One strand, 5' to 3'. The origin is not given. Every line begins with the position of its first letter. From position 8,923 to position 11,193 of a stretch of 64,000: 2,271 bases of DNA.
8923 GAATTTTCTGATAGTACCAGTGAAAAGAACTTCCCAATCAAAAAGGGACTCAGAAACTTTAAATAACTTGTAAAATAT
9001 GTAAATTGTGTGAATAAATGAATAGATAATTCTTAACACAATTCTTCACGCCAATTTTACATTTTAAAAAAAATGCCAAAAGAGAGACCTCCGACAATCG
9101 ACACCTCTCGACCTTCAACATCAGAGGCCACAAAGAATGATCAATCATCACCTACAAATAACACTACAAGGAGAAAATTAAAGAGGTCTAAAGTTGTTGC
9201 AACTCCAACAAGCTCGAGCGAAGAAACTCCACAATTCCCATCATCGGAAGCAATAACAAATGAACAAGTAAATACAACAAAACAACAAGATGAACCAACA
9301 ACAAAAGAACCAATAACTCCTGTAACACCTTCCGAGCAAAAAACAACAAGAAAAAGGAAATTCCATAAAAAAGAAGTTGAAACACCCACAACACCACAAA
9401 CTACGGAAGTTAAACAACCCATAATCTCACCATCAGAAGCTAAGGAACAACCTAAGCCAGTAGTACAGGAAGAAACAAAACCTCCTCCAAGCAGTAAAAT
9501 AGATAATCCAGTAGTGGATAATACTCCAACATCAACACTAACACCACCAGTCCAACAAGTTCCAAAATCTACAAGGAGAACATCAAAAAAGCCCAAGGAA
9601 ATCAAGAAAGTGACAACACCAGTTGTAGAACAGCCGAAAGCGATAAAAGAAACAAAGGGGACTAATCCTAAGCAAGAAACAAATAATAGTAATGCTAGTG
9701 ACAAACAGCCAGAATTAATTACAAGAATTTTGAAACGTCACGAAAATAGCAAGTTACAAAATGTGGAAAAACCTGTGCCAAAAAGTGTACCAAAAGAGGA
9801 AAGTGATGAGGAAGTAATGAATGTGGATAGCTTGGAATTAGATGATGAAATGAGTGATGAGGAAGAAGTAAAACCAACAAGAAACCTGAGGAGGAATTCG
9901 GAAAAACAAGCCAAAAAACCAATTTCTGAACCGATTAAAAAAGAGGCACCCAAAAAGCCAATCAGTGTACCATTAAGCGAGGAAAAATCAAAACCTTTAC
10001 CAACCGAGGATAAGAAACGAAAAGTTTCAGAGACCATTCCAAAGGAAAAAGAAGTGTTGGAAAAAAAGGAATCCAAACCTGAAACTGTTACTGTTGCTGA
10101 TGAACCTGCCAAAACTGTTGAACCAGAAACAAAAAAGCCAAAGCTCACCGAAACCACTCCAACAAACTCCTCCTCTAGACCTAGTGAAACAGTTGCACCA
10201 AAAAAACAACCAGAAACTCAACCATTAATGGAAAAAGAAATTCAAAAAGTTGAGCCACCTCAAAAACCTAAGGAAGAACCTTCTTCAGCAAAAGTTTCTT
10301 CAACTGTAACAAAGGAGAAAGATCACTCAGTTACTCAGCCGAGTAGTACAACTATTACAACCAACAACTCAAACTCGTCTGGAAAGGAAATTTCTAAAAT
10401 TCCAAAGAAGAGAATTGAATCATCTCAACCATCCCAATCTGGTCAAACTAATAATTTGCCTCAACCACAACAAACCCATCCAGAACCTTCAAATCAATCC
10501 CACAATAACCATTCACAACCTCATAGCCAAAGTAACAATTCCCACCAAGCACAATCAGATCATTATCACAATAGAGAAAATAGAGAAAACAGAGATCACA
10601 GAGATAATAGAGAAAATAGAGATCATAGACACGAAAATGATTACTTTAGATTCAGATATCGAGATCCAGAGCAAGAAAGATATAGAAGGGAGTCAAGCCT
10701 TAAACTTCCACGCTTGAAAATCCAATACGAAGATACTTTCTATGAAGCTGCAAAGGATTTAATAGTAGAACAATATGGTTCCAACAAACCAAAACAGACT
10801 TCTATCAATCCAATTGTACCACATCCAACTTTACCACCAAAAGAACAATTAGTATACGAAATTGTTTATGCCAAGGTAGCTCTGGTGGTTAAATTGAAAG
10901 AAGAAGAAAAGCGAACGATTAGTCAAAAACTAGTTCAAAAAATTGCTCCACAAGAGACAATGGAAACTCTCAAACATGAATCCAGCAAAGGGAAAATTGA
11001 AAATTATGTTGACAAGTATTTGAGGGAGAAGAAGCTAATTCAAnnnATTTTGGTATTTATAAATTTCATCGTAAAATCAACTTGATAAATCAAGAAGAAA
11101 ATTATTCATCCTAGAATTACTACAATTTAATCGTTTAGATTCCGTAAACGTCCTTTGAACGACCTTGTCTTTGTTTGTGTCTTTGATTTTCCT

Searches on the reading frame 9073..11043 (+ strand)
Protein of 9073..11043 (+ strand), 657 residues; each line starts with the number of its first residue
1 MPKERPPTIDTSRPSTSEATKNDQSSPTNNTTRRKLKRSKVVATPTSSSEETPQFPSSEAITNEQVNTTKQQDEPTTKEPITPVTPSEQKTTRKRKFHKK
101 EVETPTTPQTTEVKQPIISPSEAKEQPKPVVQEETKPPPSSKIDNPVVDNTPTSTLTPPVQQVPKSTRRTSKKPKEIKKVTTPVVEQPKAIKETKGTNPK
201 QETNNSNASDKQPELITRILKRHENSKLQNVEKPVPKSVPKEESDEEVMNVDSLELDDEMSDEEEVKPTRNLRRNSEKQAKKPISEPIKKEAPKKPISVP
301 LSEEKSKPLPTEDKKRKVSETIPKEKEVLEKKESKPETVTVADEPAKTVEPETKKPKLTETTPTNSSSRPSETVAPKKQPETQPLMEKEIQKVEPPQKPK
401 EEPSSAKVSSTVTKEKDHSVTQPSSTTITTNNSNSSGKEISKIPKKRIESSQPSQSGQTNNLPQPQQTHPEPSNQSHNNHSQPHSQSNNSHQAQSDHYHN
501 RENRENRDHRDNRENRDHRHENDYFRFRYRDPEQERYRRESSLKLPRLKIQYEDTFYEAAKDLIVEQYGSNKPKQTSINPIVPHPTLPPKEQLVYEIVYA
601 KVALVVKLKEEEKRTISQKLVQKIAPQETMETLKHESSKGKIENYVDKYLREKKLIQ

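Call 33: list_cluster_members(proteins=[window:9073-11043:+, window:12682-14649:-, window:18831-20066:-, window:33270-34718:+, window:38094-39614:+, window:41475-42875:+, window:43038-46034:+, window:50960-52279:+, window:53119-54291:+, window:49397-50428:-])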
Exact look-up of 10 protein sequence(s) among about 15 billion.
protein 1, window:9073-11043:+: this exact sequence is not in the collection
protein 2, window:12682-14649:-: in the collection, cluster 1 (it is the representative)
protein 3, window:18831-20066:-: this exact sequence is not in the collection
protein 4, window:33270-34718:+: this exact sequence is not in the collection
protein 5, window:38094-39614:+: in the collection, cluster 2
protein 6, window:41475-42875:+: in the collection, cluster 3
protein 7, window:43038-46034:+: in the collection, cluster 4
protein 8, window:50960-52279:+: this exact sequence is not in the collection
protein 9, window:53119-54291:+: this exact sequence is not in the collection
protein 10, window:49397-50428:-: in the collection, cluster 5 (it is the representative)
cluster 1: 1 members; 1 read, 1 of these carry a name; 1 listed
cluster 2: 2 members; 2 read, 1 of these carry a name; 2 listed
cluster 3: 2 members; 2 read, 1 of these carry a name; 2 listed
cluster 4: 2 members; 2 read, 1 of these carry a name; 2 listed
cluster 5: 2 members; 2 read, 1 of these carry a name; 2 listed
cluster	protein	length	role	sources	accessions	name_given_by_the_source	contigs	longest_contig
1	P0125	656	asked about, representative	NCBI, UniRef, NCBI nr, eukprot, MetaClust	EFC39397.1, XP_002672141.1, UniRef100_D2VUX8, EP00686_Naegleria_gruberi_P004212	predicted protein [Naegleria gruberi] | Predicted protein n=1 Tax=Naegleria gruberi TaxID=5762 RepID=D2VUX8_NAEGR | uncharacterized protein NAEGRDRAFT_72822 [Naegleria gruberi]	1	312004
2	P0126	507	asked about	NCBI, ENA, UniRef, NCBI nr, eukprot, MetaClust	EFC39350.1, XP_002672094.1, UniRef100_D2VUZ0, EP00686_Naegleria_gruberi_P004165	hypothetical protein NAEGRDRAFT_81313 [Naegleria gruberi] | Uncharacterized protein n=1 Tax=Naegleria gruberi TaxID=5762 RepID=D2VUZ0_NAEGR | uncharacterized protein NAEGRDRAFT_81313 [Naegleria gruberi]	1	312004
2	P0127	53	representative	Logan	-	-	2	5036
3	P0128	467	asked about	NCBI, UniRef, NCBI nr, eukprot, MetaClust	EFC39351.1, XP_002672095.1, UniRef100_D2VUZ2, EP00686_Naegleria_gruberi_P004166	predicted protein [Naegleria gruberi] | Predicted protein n=1 Tax=Naegleria gruberi TaxID=5762 RepID=D2VUZ2_NAEGR | uncharacterized protein NAEGRDRAFT_72834 [Naegleria gruberi]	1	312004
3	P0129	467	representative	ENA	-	-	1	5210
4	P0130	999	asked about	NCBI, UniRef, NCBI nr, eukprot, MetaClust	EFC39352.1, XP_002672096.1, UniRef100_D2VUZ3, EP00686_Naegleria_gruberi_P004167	transmembrane protein [Naegleria gruberi] | Transmembrane protein n=1 Tax=Naegleria gruberi TaxID=5762 RepID=D2VUZ3_NAEGR | uncharacterized protein NAEGRDRAFT_81314 [Naegleria gruberi]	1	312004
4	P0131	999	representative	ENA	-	-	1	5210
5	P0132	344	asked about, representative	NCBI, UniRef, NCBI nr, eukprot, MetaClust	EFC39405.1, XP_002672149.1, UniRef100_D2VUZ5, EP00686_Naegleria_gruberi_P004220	predicted protein [Naegleria gruberi] | Predicted protein n=1 Tax=Naegleria gruberi TaxID=5762 RepID=D2VUZ5_NAEGR | uncharacterized protein NAEGRDRAFT_52467 [Naegleria gruberi]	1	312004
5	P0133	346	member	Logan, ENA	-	-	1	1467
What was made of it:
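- The window is N. gruberi, because five neighbouring ORFs exactly match N. gruberi RefSeq proteins (call 33).
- Tried and rejected: I rejected that after exact matches of five neighbouring ORFs to N. gruberi RefSeq proteins (call 33).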
